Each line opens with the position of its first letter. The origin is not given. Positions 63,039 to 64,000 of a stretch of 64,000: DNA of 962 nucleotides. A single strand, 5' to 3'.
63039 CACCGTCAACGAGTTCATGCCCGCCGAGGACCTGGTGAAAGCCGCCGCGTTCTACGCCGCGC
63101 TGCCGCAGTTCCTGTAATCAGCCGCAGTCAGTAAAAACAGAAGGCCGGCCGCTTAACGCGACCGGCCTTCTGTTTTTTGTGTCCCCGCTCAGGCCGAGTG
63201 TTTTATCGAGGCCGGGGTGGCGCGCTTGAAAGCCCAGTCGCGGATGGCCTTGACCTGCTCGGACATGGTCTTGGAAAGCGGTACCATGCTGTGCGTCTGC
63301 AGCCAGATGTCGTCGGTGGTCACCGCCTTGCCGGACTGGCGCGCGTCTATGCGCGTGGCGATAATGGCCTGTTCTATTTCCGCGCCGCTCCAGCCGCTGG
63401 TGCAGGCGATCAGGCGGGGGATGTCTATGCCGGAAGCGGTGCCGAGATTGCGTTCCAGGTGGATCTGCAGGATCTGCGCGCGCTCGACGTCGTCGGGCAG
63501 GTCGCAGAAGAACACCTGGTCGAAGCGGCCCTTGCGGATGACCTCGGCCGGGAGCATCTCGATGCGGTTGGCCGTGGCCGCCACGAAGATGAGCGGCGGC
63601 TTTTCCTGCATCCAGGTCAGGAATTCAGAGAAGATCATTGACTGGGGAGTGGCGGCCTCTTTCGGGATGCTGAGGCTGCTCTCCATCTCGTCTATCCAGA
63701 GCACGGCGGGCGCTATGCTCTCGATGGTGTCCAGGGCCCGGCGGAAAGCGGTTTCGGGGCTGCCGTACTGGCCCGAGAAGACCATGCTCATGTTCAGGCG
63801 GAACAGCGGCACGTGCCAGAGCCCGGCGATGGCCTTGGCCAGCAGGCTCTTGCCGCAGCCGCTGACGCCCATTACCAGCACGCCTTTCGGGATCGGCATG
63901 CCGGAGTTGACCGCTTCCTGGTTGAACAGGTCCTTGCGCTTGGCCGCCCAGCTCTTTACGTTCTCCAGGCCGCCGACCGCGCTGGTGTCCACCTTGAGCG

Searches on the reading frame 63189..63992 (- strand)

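Call 77: search_protein_families(library=pfam, proteins=[window:63189-63992:-], max_evalue=0.001)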
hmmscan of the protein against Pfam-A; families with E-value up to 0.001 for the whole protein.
window:63189-63992:- (267 aa): 2 families
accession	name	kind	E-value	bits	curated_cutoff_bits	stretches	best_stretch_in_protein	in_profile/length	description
PF00004.35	AAA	-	2.3e-22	80.3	21.2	1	38-164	1-130/131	ATPase family associated with various cellular activities (AAA)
PF13191.12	AAA_16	-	0.00021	22.3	32.6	0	26-56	17-45/167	AAA ATPase domain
